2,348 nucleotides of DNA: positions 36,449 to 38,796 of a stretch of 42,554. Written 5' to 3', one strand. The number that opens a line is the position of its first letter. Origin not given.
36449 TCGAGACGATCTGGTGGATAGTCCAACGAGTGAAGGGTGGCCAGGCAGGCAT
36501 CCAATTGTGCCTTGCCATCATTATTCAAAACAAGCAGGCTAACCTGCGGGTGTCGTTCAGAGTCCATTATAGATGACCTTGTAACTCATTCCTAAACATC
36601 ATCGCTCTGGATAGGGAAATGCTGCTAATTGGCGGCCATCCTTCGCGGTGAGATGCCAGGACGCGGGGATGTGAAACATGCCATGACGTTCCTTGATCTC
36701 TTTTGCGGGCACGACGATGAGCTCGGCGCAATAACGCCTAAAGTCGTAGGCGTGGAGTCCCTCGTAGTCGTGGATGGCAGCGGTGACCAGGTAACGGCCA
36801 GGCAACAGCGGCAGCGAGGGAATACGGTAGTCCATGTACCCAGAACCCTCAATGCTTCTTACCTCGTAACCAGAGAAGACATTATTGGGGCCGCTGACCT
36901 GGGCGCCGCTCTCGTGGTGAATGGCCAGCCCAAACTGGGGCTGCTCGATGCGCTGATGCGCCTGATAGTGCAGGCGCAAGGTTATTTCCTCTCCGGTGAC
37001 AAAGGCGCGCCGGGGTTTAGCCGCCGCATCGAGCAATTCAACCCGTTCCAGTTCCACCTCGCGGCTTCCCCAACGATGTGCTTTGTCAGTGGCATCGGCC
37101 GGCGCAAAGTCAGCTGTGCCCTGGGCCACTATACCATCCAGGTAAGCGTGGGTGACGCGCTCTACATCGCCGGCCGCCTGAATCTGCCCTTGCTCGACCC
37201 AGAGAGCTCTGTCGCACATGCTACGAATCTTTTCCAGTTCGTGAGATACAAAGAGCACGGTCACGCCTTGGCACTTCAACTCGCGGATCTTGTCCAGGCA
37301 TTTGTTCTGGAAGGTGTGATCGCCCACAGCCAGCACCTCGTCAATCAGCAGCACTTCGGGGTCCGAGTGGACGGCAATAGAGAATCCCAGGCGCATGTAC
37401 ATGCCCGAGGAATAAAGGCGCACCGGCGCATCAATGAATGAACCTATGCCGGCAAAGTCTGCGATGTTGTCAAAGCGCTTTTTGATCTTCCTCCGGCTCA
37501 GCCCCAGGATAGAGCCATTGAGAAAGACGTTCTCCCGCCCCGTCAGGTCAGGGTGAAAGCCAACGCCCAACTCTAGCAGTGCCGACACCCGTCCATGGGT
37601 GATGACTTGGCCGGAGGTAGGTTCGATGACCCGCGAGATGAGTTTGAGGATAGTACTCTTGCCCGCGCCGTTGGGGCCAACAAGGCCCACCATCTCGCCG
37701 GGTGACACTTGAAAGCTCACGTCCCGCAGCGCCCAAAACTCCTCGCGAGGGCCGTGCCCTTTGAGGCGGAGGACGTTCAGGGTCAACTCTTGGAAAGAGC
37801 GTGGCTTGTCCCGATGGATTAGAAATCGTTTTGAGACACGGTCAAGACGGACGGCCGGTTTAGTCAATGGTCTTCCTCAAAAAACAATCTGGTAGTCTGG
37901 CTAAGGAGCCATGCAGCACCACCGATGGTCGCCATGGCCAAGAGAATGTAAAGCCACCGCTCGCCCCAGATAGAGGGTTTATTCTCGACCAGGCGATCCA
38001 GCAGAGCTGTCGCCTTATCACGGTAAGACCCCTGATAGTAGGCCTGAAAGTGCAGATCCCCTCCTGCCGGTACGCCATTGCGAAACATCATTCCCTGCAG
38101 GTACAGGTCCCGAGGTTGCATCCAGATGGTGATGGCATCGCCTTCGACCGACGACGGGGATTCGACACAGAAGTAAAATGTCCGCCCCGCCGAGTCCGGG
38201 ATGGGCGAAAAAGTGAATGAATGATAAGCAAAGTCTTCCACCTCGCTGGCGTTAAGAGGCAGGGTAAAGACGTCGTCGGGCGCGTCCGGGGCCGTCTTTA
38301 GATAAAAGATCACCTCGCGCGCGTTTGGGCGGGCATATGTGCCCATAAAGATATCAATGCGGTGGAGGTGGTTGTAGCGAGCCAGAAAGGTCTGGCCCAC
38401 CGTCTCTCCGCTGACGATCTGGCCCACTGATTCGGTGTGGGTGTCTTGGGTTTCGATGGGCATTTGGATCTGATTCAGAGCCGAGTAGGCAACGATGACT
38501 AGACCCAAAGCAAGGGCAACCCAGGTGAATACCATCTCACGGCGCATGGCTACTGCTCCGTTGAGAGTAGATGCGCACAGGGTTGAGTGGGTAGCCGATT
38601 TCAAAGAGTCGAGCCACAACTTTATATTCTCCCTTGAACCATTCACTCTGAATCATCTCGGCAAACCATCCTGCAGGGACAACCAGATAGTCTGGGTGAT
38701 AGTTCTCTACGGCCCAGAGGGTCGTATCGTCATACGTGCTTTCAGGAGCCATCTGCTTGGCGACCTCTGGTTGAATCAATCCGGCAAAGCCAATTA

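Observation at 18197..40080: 22-kb, 17-gene co-directional supercluster combining ABC-type glycan polymerisation with a lipid-linked extracytoplasmic decoration system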

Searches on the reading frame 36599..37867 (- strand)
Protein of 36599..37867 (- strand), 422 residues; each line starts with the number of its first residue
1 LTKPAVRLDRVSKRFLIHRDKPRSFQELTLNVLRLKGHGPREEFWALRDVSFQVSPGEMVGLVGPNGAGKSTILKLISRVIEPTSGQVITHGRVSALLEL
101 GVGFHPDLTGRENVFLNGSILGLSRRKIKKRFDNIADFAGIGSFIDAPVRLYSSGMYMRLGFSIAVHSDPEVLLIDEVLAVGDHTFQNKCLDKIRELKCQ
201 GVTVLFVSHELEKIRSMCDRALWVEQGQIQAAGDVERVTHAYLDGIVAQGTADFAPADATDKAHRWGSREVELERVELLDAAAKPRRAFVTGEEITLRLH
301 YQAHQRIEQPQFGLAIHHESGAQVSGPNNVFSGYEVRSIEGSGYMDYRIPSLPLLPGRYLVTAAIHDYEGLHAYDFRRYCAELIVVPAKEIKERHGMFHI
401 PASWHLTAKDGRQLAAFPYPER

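Call 4: search_protein_families(library=pfam, proteins=[window:36599-37867:-], max_evalue=0.01)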
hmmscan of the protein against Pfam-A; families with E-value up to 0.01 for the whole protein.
window:36599-37867:- (422 aa): 8 families
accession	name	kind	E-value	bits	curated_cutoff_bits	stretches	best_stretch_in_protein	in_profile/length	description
PF14524.12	Wzt_C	-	2.7e-27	96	30.4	1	263-399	2-142/143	Wzt C-terminal domain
PF00005.33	ABC_tran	-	1.2e-21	78.2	25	1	47-178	1-135/137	ABC transporter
PF13304.12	AAA_21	-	2.8e-05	24.8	27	1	60-80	2-22/304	AAA domain, putative AbiEii toxin, Type IV TA system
PF13555.12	AAA_29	-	0.00059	20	27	1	50-85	15-50/61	P-loop containing region of AAA domain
PF13476.12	AAA_23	-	0.0014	19.7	27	1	48-77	11-39/201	AAA domain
PF13604.12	AAA_30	-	0.0023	18.1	27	0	55-90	16-51/191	AAA domain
PF00004.35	AAA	-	0.0076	17.1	21.2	0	62-215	3-115/131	ATPase family associated with various cellular activities (AAA)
PF02463.25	SMC_N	-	0.0099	15.8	40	0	58-87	25-54/220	RecF/RecN/SMC N terminal domain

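Call 13: search_protein_families(library=ncbifam, proteins=[window:36599-37867:-], max_evalue=0.001)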
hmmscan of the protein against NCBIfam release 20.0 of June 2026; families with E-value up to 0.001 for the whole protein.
window:36599-37867:- (422 aa): 182 families (the best 25 are shown)
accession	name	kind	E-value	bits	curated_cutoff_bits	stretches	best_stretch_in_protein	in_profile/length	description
NF010065.0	PRK13545.1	equivalog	4.8e-65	220.3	538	1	39-243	34-235/549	teichoic acids export protein ATP-binding subunit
NF010066.0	PRK13546.1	equivalog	2.7e-57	194.2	320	1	6-242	5-234/264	teichoic acids export ABC transporter ATP-binding subunit TagH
NF050108.1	galactan_ABC_ATP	equivalog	1.4e-56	191.5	400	1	46-242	44-240/244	galactan export ABC transporter ATP-binding subunit Wzt/RfbE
TIGR01188.1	drrA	subfamily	3.4e-38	131.7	312.45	1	43-272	5-221/302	daunorubicin resistance ABC transporter, ATP-binding protein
NF010059.0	PRK13536.1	equivalog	3.9e-28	98.2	549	1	47-235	59-258/342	nodulation factor ABC transporter ATP-binding protein NodI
TIGR01288.1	nodI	equivalog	1.1e-27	96.8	424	1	48-234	21-218/303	nodulation factor ABC transporter ATP-binding protein NodI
NF010060.0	PRK13537.1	equivalog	3e-27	95.4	521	1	48-237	32-232/314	nodulation factor ABC transporter ATP-binding protein NodI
TIGR03864.1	PQQ_ABC_ATP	hypoth_equivalog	9.4e-27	94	302.25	1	46-241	16-222/236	ABC transporter, ATP-binding subunit, PQQ-dependent alcohol dehydrogenase system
TIGR02673.1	FtsE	equivalog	2.7e-24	86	264.85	2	42-93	13-64/214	cell division ATP-binding protein FtsE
TIGR03265.1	PhnT2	equivalog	3.3e-24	85.8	457.7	1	42-306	15-291/353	putative 2-aminoethylphosphonate ABC transporter ATP-binding protein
TIGR04521.1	ECF_ATPase_2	equivalog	7.3e-24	84.3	330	2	116-239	108-233/279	energy-coupling factor transporter ATPase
TIGR03740.1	galliderm_ABC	subfamily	1e-23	84.2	309.75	1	46-235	15-208/223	lantibiotic protection ABC transporter ATP-binding subunit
TIGR03522.1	GldA_ABC_ATP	equivalog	1.3e-23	84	402.6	1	46-240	17-221/301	gliding motility-associated ABC transporter ATP-binding subunit GldA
TIGR01186.1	proV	subfamily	4.5e-23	81.9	326.6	1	46-236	8-215/363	betaine/proline/choline family ABC transporter ATP-binding protein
TIGR04520.1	ECF_ATPase_1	equivalog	1.7e-22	80.1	315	2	42-93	13-64/269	energy-coupling factor transporter ATPase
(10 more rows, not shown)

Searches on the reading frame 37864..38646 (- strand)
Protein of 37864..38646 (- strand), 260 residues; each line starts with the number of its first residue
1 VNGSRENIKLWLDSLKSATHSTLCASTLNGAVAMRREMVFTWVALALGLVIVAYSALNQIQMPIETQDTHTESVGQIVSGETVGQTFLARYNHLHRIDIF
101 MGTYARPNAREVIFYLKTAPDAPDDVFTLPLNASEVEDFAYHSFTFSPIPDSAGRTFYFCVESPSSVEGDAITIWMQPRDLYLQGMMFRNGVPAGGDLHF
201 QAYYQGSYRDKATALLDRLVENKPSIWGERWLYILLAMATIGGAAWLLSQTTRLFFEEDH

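Call 4: search_protein_families(library=pfam, proteins=[window:37864-38646:-], max_evalue=0.01)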
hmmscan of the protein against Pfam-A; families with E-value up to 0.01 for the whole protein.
window:37864-38646:- (260 aa): 0 families

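Call 13: search_protein_families(library=ncbifam, proteins=[window:37864-38646:-], max_evalue=0.001)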
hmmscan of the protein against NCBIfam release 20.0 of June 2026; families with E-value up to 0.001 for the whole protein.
window:37864-38646:- (260 aa): 0 families

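Call 38: find_homologous_proteins(query=window:37864-38646:-, max_evalue=0.001)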
Query window:37864-38646:- (260 aa): 16 proteins with E <= 0.001 among 923 candidates.
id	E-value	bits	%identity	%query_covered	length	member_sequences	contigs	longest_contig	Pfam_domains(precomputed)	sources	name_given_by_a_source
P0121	2.4e-145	501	96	87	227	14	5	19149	-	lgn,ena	-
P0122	2.1e-117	409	78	87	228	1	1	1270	-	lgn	-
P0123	8.7e-113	394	77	86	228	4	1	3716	-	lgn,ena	-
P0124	7.2e-111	388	75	86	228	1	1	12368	-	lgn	-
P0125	3.0e-109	382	74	86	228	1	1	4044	-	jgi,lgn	jgi:hypothetical protein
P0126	1.4e-107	377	71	87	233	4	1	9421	-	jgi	jgi:hypothetical protein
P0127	1.6e-106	374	74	86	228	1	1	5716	-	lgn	-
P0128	1.0e-104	368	71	86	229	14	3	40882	-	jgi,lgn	-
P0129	2.3e-102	360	68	87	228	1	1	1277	-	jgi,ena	-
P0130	3.7e-96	340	65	87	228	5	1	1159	-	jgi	jgi:hypothetical protein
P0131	8.9e-95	335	65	87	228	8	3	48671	-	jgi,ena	-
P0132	3.0e-85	304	59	87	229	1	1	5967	-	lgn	-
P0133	7.6e-74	266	78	57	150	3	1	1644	-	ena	-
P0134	1.3e-38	151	42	75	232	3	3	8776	-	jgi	jgi:hypothetical protein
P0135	5.1e-33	133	40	66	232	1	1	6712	-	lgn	-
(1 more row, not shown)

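Call 39: find_encoding_contigs(protein=P0128, flank=10000, max_places=2)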
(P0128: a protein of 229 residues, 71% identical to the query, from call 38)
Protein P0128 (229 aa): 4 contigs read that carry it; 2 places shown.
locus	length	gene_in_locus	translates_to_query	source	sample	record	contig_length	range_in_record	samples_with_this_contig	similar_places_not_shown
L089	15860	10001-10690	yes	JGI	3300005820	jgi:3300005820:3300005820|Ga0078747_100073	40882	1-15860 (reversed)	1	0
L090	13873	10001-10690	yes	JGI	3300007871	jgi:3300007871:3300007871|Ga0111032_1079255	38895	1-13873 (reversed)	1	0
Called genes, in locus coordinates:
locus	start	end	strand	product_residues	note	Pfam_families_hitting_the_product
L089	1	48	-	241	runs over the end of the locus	PF01909:NTP_transf_2 (weak), PF18765:Polbeta (weak), PF05168:HEPN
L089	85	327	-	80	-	-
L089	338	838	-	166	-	PF00499:Oxidored_q3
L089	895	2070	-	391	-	PF00146:NADHdh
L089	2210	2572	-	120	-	PF00507:Oxidored_q4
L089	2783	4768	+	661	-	-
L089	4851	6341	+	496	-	PF00150:Cellulase (weak)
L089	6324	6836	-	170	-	-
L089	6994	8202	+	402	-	-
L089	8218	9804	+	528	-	-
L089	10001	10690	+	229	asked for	-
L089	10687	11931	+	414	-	PF00005:ABC_tran, PF13304:AAA_21 (faint), PF14524:Wzt_C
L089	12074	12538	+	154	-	PF00908:dTDP_sugar_isom, PF05523:FdtA (weak), PF14667:Polysacc_synt_C (weak)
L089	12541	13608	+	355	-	PF01073:3Beta_HSD, PF01370:Epimerase, PF04321:RmlD_sub_bind, PF13460:NAD_binding_10, PF16363:GDP_Man_Dehyd, PF07993:NAD_binding_4 (weak)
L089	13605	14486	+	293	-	PF01370:Epimerase, PF04321:RmlD_sub_bind, PF02719:Polysacc_synt_2 (weak), PF16363:GDP_Man_Dehyd, PF07993:NAD_binding_4 (weak)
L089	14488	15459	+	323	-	PF01209:Ubie_methyltran, PF13489:Methyltransf_23, PF08241:Methyltransf_11, PF08242:Methyltransf_12, PF13649:Methyltransf_25, PF13847:Methyltransf_31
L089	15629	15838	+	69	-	-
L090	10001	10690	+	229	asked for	-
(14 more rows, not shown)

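Call 40: find_encoding_contigs(protein=P0131, flank=10000, max_places=2)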
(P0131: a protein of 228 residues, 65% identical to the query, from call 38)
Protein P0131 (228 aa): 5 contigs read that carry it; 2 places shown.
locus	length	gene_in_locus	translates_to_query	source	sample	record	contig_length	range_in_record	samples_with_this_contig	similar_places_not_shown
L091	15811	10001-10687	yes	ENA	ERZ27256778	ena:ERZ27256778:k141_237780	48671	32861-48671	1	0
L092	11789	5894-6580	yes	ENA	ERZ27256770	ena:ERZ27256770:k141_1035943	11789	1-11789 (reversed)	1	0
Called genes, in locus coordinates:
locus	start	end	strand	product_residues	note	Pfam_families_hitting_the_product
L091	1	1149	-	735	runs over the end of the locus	PF01138:RNase_PH, PF03725:RNase_PH_C, PF03726:PNPase, PF01138:RNase_PH, PF00013:KH_1, PF22675:KH-I_KHDC4-BBP (weak), PF00575:S1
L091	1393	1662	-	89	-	PF00312:Ribosomal_S15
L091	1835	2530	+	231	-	PF00072:Response_reg, PF23198:PDE8A_N (faint), PF00486:Trans_reg_C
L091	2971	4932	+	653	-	PF09913:DUF2142 (weak), PF13231:PMT_2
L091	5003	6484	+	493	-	-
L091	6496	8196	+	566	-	-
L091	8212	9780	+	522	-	-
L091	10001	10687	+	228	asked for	-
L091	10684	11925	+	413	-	PF00005:ABC_tran, PF13304:AAA_21 (faint), PF14524:Wzt_C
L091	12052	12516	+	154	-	PF00908:dTDP_sugar_isom, PF05523:FdtA (weak)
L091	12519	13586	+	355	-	PF01073:3Beta_HSD, PF01370:Epimerase, PF04321:RmlD_sub_bind, PF05368:NmrA (faint), PF07993:NAD_binding_4 (weak), PF13460:NAD_binding_10, PF16363:GDP_Man_Dehyd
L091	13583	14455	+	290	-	PF01370:Epimerase, PF04321:RmlD_sub_bind, PF07993:NAD_binding_4 (faint), PF16363:GDP_Man_Dehyd, PF02719:Polysacc_synt_2 (weak)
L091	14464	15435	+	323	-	PF01209:Ubie_methyltran, PF13489:Methyltransf_23 (weak), PF08241:Methyltransf_11, PF08242:Methyltransf_12, PF13649:Methyltransf_25, PF13847:Methyltransf_31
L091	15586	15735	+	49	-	-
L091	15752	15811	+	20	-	?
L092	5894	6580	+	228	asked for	-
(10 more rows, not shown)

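Call 61: predict_structure(alignment_id=A2)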
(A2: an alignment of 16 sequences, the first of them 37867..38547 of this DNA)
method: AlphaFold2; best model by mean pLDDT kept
length: 227 residues; sequences in the alignment: 16
mean_pLDDT: 81.0   pTM: 0.71
mean pLDDT of the five models: 81.0, 80.3, 78.9, 77.8, 75.5
residues with pLDDT >= 90: 56; 70-90: 138; 50-70: 32; < 50: 1
segments of 3 or more residues with pLDDT < 50: none
pLDDT, mean of each block of 10 residues (from residue 1): 70 78 69 64 87 89 91 84 92 92 89 92 93 87 71 85 85 80 72 71 81 76 60
secondary structure, 60 per line:
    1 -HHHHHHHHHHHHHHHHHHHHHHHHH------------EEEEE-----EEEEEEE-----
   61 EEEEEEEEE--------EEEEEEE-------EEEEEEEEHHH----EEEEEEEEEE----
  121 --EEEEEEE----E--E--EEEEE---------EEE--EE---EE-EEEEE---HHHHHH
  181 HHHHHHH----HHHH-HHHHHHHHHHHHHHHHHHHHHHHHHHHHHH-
elements in order: H2-26 E39-43 E49-55 E61-69 E78-84 E92-99 E107-116 E123-129 E140-144 E154-156 E167-171 H175-187 H192-195 H197-226

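Call 65: fold_search(model_id=the predicted structure, library=pdb)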
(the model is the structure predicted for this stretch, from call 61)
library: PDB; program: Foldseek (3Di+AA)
matches with E <= 10: 1657; with E <= 0.001: 2
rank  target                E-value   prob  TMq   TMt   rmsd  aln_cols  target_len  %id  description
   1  9euj_G                1.4e-05  1.00  0.50  0.15   3.6       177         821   16  Cryo-EM structure of Staphylococcus aureus bacteriophage phi812 baseplate in the post-contraction state - sheath initi (released 2025-04-09)
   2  9eui_Q                6.4e-05  1.00  0.46  0.12   7.1       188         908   16  Cryo-EM structure of Staphylococcus aureus bacteriophage phi812 baseplate in the post-contraction state - complete (released 2025-04-09)
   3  2wq4_B                2.9e-03  0.12  0.10  0.13  16.6       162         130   13  N-terminal domain of BC2L-C Lectin from Burkholderia cenocepacia (released 2010-01-12)
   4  2waa                  4.1e-03  0.97  0.27  0.19   9.0       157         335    9  Structure of a family two carbohydrate esterase from Cellvibrio japonicus (released 2009-03-24)
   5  8j3y_A                4.9e-03  0.99  0.30  0.18   7.6       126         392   13  Crystal structure of CBM6E E168Q in complex with oligosaccharides (released 2024-04-24)
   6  6k2y_B                4.9e-03  0.25  0.13  0.19  17.5       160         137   13  Human Galectin-14 (released 2020-06-17)
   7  8zdp_v                6.1e-03  1.00  0.42  0.15   5.0       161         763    7  Cryo-EM structure of Mycobacteriophage Douge Central fiber (gp20) (released 2025-06-25)
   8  8zdq_v                6.1e-03  1.00  0.42  0.13   5.0       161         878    7  Cryo-EM structure of Mycobacteriophage Douge complete baseplate (gp13, gp17, gp23, gp16, gp18 and gp20) (released 2025-06-25)
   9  6kjw                  6.4e-03  0.33  0.14  0.20  16.5       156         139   11  Galectin-13 variant C136S (released 2019-10-16)
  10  5h5v_E                6.4e-03  0.14  0.12  0.10  22.0       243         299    8  Crystal structure of the flagellar cap protein FliD D1-D2-D3 domains from Escherichia coli (released 2017-02-22)
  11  1gui_A                7.2e-03  1.00  0.30  0.42   6.2       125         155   13  CBM4 structure and function (released 2002-09-26)
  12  9dtp_C                7.2e-03  0.82  0.25  0.11  10.6       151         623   11  GlfT2 from Nocardia brasiliensis (released 2025-10-08)
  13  5h5v_F                7.2e-03  0.13  0.12  0.09  21.8       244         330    8  Crystal structure of the flagellar cap protein FliD D1-D2-D3 domains from Escherichia coli (released 2017-02-22)
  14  5h5v_B                7.6e-03  0.12  0.12  0.09  23.2       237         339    8  Crystal structure of the flagellar cap protein FliD D1-D2-D3 domains from Escherichia coli (released 2017-02-22)
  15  4ci7_A                8.1e-03  1.00  0.41  0.22   7.6       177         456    8  The crystal structure of the cysteine protease and lectin-like domains of Cwp84, a surface layer associated protein of (released 2014-05-14)
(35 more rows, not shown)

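Call 76: search_protein_families(library=pfam, proteins=[L091:8212-9780:+, L091:6496-8196:+, L091:5003-6484:+, L089:6994-8202:+], max_evalue=0.05)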
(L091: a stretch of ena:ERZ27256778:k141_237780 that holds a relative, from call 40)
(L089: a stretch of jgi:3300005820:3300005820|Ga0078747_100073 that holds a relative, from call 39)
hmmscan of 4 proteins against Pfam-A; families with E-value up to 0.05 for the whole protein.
L091:8212-9780:+ (522 aa): 2 families
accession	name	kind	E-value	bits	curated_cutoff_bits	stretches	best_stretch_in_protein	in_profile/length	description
PF13231.12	PMT_2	-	3.2e-05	24.6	26.1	1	66-232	4-160/160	Dolichyl-phosphate-mannose-protein mannosyltransferase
PF11028.14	TMEM260-like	-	0.00057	20.1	24.2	1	131-200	105-173/179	Protein O-mannosyl-transferase TMEM260-like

L091:6496-8196:+ (566 aa): 2 families
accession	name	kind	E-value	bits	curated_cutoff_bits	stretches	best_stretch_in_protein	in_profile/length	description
PF02449.21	Glyco_hydro_42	-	0.00011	22.2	21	1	152-211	14-69/376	Beta-galactosidase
PF07806.16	Nod_GRP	-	0.023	15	25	0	368-376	12-20/38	Nodule-specific GRP repeat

L091:5003-6484:+ (493 aa): 0 families

L089:6994-8202:+ (402 aa): 1 family
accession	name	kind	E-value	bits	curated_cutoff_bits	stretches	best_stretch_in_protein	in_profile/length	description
PF00150.24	Cellulase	-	6.5e-05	23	23.5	1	19-197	57-205/272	Cellulase (glycosyl hydrolase family 5)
